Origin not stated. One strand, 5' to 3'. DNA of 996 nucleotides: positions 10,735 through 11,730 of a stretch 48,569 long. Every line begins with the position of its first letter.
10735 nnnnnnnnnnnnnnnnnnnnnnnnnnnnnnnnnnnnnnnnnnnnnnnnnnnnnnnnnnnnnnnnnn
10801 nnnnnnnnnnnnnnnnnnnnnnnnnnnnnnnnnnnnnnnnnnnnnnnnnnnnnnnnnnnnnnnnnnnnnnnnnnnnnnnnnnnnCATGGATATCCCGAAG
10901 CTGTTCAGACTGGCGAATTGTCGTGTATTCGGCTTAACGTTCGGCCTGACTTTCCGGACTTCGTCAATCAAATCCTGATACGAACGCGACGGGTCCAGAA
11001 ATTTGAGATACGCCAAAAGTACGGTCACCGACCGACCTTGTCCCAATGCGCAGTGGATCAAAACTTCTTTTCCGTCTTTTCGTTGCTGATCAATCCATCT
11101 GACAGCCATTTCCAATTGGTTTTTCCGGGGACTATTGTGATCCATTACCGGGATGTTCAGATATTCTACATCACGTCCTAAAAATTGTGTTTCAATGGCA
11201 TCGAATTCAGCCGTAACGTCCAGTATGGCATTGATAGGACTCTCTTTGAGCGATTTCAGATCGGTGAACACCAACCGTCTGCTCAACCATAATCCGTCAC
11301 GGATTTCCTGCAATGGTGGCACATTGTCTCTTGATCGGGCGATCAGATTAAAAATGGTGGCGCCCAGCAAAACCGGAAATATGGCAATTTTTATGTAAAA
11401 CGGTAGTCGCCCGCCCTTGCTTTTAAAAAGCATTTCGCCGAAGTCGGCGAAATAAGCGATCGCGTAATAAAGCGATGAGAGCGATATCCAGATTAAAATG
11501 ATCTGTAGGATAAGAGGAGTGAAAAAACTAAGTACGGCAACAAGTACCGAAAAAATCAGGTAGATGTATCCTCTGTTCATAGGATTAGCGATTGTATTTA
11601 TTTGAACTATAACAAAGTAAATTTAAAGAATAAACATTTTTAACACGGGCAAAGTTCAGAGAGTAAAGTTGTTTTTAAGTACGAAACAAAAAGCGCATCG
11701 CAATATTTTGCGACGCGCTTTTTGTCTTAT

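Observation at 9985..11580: One membrane polypeptide fuses a Cys-based phosphatase to a DAG-kinase-family lipid kinase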

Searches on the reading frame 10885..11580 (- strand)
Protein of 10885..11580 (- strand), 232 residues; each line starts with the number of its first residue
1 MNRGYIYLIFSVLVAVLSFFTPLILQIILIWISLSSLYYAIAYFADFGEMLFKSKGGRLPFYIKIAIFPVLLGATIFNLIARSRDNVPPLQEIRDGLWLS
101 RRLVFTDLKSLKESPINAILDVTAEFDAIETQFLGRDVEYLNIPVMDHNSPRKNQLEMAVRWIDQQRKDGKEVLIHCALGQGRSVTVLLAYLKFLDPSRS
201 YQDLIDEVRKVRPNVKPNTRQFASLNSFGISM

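Call 51: search_protein_representatives(alignment_id=A4)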
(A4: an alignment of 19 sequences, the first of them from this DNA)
Query: 19 sequences, 234 profile positions. Proteins with E-value up to 0.001 (for the whole library): 24014; up to 1e-10: 3995; up to 1e-30: 246. The best 150 are listed.
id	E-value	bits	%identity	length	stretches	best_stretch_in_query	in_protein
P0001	2.7e-101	354.1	-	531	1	1-230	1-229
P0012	1.6e-91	322.1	-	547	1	2-232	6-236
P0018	3.0e-91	321.2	-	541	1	1-232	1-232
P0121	3.3e-91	321.0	-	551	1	1-231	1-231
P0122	6.9e-91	320.0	-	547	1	1-232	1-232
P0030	1.5e-90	318.9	-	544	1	1-233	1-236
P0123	9.5e-90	316.3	-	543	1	4-232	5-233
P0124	5.6e-88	310.5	-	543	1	1-232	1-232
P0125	6.5e-88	310.3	-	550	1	2-232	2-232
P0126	1.3e-87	309.3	-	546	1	1-232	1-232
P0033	2.3e-87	308.5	-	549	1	1-232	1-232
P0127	7.6e-86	303.5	-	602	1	3-231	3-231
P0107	1.0e-85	303.1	-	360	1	1-232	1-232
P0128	1.1e-85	302.9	-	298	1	4-233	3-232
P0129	2.8e-85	301.6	-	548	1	5-233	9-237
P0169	7.0e-49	182.5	-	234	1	1-228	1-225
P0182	4.6e-42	160.2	-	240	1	1-231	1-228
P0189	3.2e-40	154.2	-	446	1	9-224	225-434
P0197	8.5e-39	149.5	-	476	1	4-232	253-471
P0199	1.1e-38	149.1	-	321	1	4-231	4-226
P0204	2.3e-38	148.1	-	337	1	9-228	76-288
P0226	1.1e-36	142.6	-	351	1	19-230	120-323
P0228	1.5e-36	142.2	-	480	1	4-217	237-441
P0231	3.4e-36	141.0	-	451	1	4-217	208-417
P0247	2.9e-35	137.9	-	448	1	6-229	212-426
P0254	7.1e-35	136.7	-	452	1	13-230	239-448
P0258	1.5e-34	135.6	-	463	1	3-230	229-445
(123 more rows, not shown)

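Call 52: search_protein_families(library=pfam, proteins=[P0189, P0197, P0228, P0231, P0247, P0254, P0258, P0226, P0204, P0199], max_evalue=0.001)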
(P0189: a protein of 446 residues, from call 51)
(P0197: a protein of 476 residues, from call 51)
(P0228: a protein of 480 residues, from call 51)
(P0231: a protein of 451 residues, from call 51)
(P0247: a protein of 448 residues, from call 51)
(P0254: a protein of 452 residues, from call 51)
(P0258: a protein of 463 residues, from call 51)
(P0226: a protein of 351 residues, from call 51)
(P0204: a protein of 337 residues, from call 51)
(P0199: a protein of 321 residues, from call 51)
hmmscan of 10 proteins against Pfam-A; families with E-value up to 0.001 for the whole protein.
P0189 (446 aa): 6 families
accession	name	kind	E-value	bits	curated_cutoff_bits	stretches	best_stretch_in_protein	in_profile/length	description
PF00782.25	DSPc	-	2.5e-15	56.9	33.5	1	312-441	3-132/133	Dual specificity phosphatase, catalytic domain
PF22785.1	Tc-R-P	-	5.8e-12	46.5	27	1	323-404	18-102/106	Polymorphic toxin system, DSP-PTPase phosphatase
PF22741.1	PTP-NADK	-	9.8e-11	41.7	27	1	313-418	33-144/163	DSP-PTPase phosphatase fused to NAD+ Kinase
PF22784.1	PTP-SAK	-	1.8e-06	28.5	27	1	323-405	26-111/153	Swiss Army Knife protein, DSP-PTPase phosphatase domain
PF01569.27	PAP2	-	0.00017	21.8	27.2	1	89-197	6-121/130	PAP2 superfamily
PF00102.32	Y_phosphatase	-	0.00095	19.3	20.9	0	366-406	152-194/234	Protein-tyrosine phosphatase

P0197 (476 aa): 5 families
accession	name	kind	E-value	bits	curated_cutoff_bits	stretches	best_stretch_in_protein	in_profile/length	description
PF00782.25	DSPc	-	5.7e-19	68.7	33.5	1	352-468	11-130/133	Dual specificity phosphatase, catalytic domain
PF22785.1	Tc-R-P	-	3.3e-07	31.2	27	1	353-433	17-102/106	Polymorphic toxin system, DSP-PTPase phosphatase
PF22741.1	PTP-NADK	-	0.00026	20.9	27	1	342-446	31-143/163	DSP-PTPase phosphatase fused to NAD+ Kinase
PF14378.12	PAP2_3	-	0.00044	20.6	27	1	152-228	114-190/190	PAP2 superfamily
PF22784.1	PTP-SAK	-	0.00068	20.1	27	0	351-453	23-141/153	Swiss Army Knife protein, DSP-PTPase phosphatase domain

P0228 (480 aa): 5 families
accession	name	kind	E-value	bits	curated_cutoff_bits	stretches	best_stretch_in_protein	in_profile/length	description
PF00782.25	DSPc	-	2.5e-16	60.1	33.5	1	343-453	17-130/133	Dual specificity phosphatase, catalytic domain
PF22785.1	Tc-R-P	-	3.7e-12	47.2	27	1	335-419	14-103/106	Polymorphic toxin system, DSP-PTPase phosphatase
PF22784.1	PTP-SAK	-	3.7e-08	34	27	1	330-425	17-117/153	Swiss Army Knife protein, DSP-PTPase phosphatase domain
PF22741.1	PTP-NADK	-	1.4e-05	25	27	1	341-424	45-138/163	DSP-PTPase phosphatase fused to NAD+ Kinase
PF14378.12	PAP2_3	-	8.1e-05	23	27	1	81-209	46-189/190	PAP2 superfamily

P0231 (451 aa): 4 families
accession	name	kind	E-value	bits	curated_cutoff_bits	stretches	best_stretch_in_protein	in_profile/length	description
PF00782.25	DSPc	-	1.7e-15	57.4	33.5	1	313-418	12-119/133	Dual specificity phosphatase, catalytic domain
PF22785.1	Tc-R-P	-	2.1e-09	38.3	27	1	317-396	21-104/106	Polymorphic toxin system, DSP-PTPase phosphatase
PF22741.1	PTP-NADK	-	3.5e-06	26.9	27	1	344-407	81-143/163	DSP-PTPase phosphatase fused to NAD+ Kinase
PF22784.1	PTP-SAK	-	2.1e-05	25.1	27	1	307-402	21-118/153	Swiss Army Knife protein, DSP-PTPase phosphatase domain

P0247 (448 aa): 6 families
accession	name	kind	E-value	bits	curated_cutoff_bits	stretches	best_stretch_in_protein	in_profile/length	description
PF00782.25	DSPc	-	9.8e-20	71.2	33.5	1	300-427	2-131/133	Dual specificity phosphatase, catalytic domain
PF22785.1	Tc-R-P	-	2.4e-13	51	27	1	306-395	12-106/106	Polymorphic toxin system, DSP-PTPase phosphatase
PF22741.1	PTP-NADK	-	5.6e-11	42.6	27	1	298-397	29-136/163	DSP-PTPase phosphatase fused to NAD+ Kinase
PF14378.12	PAP2_3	-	2e-08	34.7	27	1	58-191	36-188/190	PAP2 superfamily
PF22784.1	PTP-SAK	-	1.3e-06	29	27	1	307-402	21-121/153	Swiss Army Knife protein, DSP-PTPase phosphatase domain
PF01569.27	PAP2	-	1.7e-05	25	27.2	1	86-197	6-124/130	PAP2 superfamily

P0254 (452 aa): 6 families
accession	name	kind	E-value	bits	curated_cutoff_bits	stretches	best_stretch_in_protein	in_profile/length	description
PF00782.25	DSPc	-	7.2e-16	58.6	33.5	1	321-411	1-93/133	Dual specificity phosphatase, catalytic domain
PF22785.1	Tc-R-P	-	3.1e-10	41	27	1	328-415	12-103/106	Polymorphic toxin system, DSP-PTPase phosphatase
PF22784.1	PTP-SAK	-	1.1e-07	32.4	27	1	327-436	18-129/153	Swiss Army Knife protein, DSP-PTPase phosphatase domain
PF22741.1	PTP-NADK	-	1.5e-06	28.1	27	1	350-425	68-143/163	DSP-PTPase phosphatase fused to NAD+ Kinase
PF14378.12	PAP2_3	-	6.5e-06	26.5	27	1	85-206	53-190/190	PAP2 superfamily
PF01569.27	PAP2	-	0.00037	20.7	27.2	1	100-207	7-121/130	PAP2 superfamily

P0258 (463 aa): 6 families
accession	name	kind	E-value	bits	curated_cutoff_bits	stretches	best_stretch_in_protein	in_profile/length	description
PF00782.25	DSPc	-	2.3e-12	47.3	33.5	1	333-438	16-124/133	Dual specificity phosphatase, catalytic domain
PF22785.1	Tc-R-P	-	2.4e-10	41.3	27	1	330-409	18-102/106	Polymorphic toxin system, DSP-PTPase phosphatase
PF22784.1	PTP-SAK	-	4e-06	27.4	27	1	326-417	22-118/153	Swiss Army Knife protein, DSP-PTPase phosphatase domain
PF01569.27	PAP2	-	5.1e-05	23.5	27.2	1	106-214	5-120/130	PAP2 superfamily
PF14378.12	PAP2_3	-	0.00011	22.6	27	1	131-213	106-189/190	PAP2 superfamily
PF22741.1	PTP-NADK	-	0.00025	20.9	27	1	319-408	32-129/163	DSP-PTPase phosphatase fused to NAD+ Kinase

P0226 (351 aa): 5 families
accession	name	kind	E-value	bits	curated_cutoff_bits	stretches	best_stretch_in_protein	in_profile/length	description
PF00782.25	DSPc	-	4e-20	72.4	33.5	1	195-323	1-131/133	Dual specificity phosphatase, catalytic domain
PF22785.1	Tc-R-P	-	2.9e-08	34.6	27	1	204-290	14-105/106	Polymorphic toxin system, DSP-PTPase phosphatase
PF22784.1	PTP-SAK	-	7.1e-08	33.1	27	1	203-318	21-135/153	Swiss Army Knife protein, DSP-PTPase phosphatase domain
PF14378.12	PAP2_3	-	7.1e-07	29.6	27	1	10-83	115-189/190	PAP2 superfamily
PF22741.1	PTP-NADK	-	1.5e-06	28.2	27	1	218-301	53-144/163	DSP-PTPase phosphatase fused to NAD+ Kinase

P0204 (337 aa): 4 families
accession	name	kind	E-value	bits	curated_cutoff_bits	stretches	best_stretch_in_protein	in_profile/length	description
PF00782.25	DSPc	-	1.6e-14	54.3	33.5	1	174-289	11-130/133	Dual specificity phosphatase, catalytic domain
PF22785.1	Tc-R-P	-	2.7e-11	44.4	27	1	176-258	18-106/106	Polymorphic toxin system, DSP-PTPase phosphatase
PF22784.1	PTP-SAK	-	7.2e-09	36.3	27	1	182-263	32-119/153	Swiss Army Knife protein, DSP-PTPase phosphatase domain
PF22741.1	PTP-NADK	-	1.7e-07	31.2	27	1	198-255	72-131/163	DSP-PTPase phosphatase fused to NAD+ Kinase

P0199 (321 aa): 5 families
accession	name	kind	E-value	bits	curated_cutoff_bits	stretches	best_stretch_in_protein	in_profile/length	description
PF00782.25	DSPc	-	6e-13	49.2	33.5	1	98-226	1-132/133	Dual specificity phosphatase, catalytic domain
PF22785.1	Tc-R-P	-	4.2e-08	34.1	27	1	135-190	48-104/106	Polymorphic toxin system, DSP-PTPase phosphatase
PF22784.1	PTP-SAK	-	3.3e-07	30.9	27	1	134-225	55-140/153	Swiss Army Knife protein, DSP-PTPase phosphatase domain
PF22741.1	PTP-NADK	-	1.2e-06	28.5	27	1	139-187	82-129/163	DSP-PTPase phosphatase fused to NAD+ Kinase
PF00102.32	Y_phosphatase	-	0.00074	19.6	20.9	0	145-218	147-225/234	Protein-tyrosine phosphatase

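Call 55: find_homologous_proteins(query=A6, max_evalue=1e-10)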
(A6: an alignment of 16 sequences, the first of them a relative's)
Query A6 (16 sequences) (234 aa, profile of the alignment): 362 proteins with E <= 1e-10 among 8000 candidates; the best 120 are listed.
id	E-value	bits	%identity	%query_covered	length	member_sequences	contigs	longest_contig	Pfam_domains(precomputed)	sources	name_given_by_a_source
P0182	8.0e-92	324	42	94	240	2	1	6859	PF22784.2,PF14566.12,PF22741.2,PF22785.2,PF00782.26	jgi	jgi:protein-tyrosine phosphatase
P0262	5.5e-90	318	44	97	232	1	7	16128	PF22784.2,PF22741.2,PF22785.2,PF00782.26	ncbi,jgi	jgi:protein-tyrosine phosphatase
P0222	8.2e-89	315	41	88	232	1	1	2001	PF22784.2,PF22741.2,PF22785.2,PF00782.26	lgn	-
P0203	9.4e-89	314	42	92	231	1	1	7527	PF22784.2,PF14566.12,PF22741.2,PF22785.2,PF00782.26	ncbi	-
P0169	1.1e-88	314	100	100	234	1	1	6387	PF22784.2,PF14566.12,PF22741.2,PF22785.2,PF00102.33,PF00782.26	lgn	-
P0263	1.4e-86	307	41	94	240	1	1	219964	PF22784.2,PF14566.12,PF22741.2,PF22785.2,PF00782.26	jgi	jgi:Dual specificity phosphatase, catalytic domain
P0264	4.7e-85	302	41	99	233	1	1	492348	PF22784.2,PF22741.2,PF22785.2,PF00782.26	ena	-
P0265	2.7e-84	300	41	98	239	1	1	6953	PF22784.2,PF22741.2,PF22785.2,PF00782.26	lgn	-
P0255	2.7e-84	300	34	97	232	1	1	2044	PF22784.2,PF22785.2,PF00782.26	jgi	jgi:hypothetical protein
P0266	3.5e-84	299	45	94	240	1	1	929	PF22784.2,PF22741.2,PF22785.2,PF00782.26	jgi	jgi:protein-tyrosine phosphatase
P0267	7.0e-84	298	40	95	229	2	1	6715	PF22784.2,PF22741.2,PF22785.2,PF00782.26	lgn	-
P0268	8.4e-84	298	40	97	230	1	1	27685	PF22784.2,PF22741.2,PF22785.2,PF00782.26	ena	-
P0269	1.2e-83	298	41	95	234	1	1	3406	PF22784.2,PF22741.2,PF22785.2,PF00782.26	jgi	jgi:protein-tyrosine phosphatase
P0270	1.2e-83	298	41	95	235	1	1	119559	PF22784.2,PF14566.12,PF22741.2,PF22785.2,PF00782.26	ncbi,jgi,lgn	jgi:protein-tyrosine phosphatase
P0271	1.9e-83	297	39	95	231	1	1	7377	PF22784.2,PF22741.2,PF22785.2,PF00782.26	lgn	-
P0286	4.0e-82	293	40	95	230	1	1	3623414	PF22784.2,PF22741.2,PF22785.2,PF00782.26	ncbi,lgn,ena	-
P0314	4.9e-80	286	40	95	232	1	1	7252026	PF22784.2,PF22741.2,PF22785.2,PF00782.26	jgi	jgi:hypothetical protein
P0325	1.4e-78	281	45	97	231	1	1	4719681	PF22784.2,PF22741.2,PF22785.2,PF00102.33,PF00782.26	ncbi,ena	-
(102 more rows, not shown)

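Call 56: find_encoding_contigs(protein=P0286, flank=5000, max_places=1)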
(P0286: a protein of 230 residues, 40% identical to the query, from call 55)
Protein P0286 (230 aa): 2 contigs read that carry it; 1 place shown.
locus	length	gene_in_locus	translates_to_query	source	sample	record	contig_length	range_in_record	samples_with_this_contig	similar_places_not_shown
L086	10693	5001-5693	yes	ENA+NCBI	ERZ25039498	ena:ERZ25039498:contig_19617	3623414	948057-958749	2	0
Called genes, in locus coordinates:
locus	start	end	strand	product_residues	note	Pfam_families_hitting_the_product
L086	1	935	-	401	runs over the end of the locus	-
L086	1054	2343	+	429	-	-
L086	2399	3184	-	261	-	PF06439:3keto-disac_hyd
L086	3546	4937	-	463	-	PF05552:MS_channel_1st_1 (weak), PF21088:MS_channel_1st (faint), PF00924:MS_channel_2nd, PF21082:MS_channel_3rd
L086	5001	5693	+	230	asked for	PF22784:PTP-SAK, PF00782:DSPc, PF22785:Tc-R-P, PF22741:PTP-NADK (weak)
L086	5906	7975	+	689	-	PF20581:DUF6785, PF20580:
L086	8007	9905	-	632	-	PF07584:BatA, PF00092:VWA (weak), PF13519:VWA_2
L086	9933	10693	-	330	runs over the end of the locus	PF20030:bpMoxR, PF05496:RuvB_N (faint), PF00004:AAA, PF07726:AAA_3, PF07728:AAA_5, PF17863:AAA_lid_2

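Call 57: find_encoding_contigs(protein=P0314, flank=5000, max_places=1)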
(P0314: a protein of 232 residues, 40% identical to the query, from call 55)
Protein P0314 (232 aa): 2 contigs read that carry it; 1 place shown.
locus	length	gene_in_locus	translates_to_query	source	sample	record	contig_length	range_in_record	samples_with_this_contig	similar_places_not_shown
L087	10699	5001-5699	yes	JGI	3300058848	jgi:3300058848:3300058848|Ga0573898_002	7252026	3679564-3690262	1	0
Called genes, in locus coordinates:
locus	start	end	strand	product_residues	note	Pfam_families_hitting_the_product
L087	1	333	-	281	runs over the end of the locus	PF00528:BPD_transp_1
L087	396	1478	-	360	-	PF13379:NMT1_2, PF09084:NMT1, PF12974:Phosphonate-bd (faint)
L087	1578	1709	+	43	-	-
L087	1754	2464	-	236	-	PF02492:cobW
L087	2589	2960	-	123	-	PF01155:HypA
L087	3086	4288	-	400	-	PF00491:Arginase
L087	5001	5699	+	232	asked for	PF00782:DSPc, PF22741:PTP-NADK, PF22784:PTP-SAK, PF22785:Tc-R-P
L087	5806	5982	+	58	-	-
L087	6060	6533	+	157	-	-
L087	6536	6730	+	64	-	-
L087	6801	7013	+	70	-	-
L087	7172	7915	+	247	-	PF12120:Arr-ms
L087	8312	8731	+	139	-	PF08814:XisH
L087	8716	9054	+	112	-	PF08869:XisI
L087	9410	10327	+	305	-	PF01636:APH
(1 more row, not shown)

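Call 58: find_encoding_contigs(protein=P0325, flank=5000, max_places=1)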
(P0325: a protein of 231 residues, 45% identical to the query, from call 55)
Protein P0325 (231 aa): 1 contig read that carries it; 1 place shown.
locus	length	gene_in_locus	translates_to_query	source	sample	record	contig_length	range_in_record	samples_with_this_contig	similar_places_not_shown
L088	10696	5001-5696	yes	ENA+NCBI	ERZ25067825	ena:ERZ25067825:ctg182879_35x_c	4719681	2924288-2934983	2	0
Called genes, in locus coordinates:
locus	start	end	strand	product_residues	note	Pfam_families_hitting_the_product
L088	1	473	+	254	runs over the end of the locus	PF01975:SurE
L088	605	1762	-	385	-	PF00288:GHMP_kinases_N (weak)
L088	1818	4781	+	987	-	PF00270:DEAD, PF00271:Helicase_C (weak)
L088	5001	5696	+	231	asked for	PF00782:DSPc, PF22741:PTP-NADK, PF22784:PTP-SAK, PF22785:Tc-R-P, PF00102:Y_phosphatase (faint)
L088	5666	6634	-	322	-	PF01040:UbiA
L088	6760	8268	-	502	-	PF01650:Peptidase_C13 (faint)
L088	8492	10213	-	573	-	PF00343:Phosphorylase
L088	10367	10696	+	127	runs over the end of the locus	-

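Call 59: find_encoding_contigs(protein=P0264, flank=5000, max_places=1)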
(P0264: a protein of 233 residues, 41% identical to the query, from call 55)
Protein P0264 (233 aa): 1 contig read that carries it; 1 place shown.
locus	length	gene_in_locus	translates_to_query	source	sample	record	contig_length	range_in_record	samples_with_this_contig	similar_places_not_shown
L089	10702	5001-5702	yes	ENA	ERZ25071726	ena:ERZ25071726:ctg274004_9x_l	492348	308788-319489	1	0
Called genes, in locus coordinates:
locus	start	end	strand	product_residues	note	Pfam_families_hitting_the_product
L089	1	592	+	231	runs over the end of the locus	PF00106:adh_short, PF01370:Epimerase (weak), PF08643:DUF1776 (faint), PF08659:KR, PF13561:adh_short_C2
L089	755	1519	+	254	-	PF01975:SurE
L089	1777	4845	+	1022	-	PF00270:DEAD, PF00271:Helicase_C (weak)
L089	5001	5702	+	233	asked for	PF00782:DSPc, PF22784:PTP-SAK, PF22785:Tc-R-P, PF22741:PTP-NADK (weak)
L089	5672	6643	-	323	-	PF01040:UbiA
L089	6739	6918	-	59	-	-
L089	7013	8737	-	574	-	PF00343:Phosphorylase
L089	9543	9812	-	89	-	-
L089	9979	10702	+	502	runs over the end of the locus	PF17389:Bac_rhamnosid6H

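Call 60: search_protein_families(library=ncbifam, proteins=[P0247, P0189, P0228, P0254, P0169, P0182], max_evalue=0.01)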
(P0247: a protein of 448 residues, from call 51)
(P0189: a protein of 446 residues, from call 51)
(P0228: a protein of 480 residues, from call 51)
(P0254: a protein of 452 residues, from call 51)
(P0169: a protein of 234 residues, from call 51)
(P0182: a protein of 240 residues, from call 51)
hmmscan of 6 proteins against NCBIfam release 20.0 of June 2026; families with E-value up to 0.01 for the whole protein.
P0247 (448 aa): 1 family
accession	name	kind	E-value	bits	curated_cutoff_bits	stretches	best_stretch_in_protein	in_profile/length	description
NF009025.0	PRK12361.1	equivalog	7.4e-38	130.1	505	1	211-426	8-232/546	hypothetical protein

P0189 (446 aa): 2 families
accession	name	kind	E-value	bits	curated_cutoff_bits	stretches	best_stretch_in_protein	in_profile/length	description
NF009025.0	PRK12361.1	equivalog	2e-41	141.8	505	1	229-427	18-220/546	hypothetical protein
NF041348.1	XopH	equivalog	0.0091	15.3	500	0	351-430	243-323/368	type III secretion system effector XopH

P0228 (480 aa): 2 families
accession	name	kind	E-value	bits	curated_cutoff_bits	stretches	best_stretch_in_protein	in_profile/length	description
NF009025.0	PRK12361.1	equivalog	7.7e-36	123.4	505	1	240-450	10-229/546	hypothetical protein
NF041348.1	XopH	equivalog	8.5e-05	22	500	1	363-415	241-293/368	type III secretion system effector XopH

P0254 (452 aa): 1 family
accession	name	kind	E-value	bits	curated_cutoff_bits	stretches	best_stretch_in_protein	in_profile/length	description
NF009025.0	PRK12361.1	equivalog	5.7e-38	130.4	505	1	226-421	6-204/546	hypothetical protein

P0169 (234 aa): 2 families
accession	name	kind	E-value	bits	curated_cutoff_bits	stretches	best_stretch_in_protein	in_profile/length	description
NF009025.0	PRK12361.1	equivalog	4.9e-52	176.9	505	1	5-228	8-234/546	hypothetical protein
NF041348.1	XopH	equivalog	1.6e-07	31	500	1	108-209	212-314/368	type III secretion system effector XopH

P0182 (240 aa): 2 families
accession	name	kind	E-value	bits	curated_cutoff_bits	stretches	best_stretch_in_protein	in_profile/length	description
NF009025.0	PRK12361.1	equivalog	1.5e-46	158.8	505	1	4-233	7-239/546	hypothetical protein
NF041348.1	XopH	equivalog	2.6e-05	23.7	500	1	138-193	243-298/368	type III secretion system effector XopH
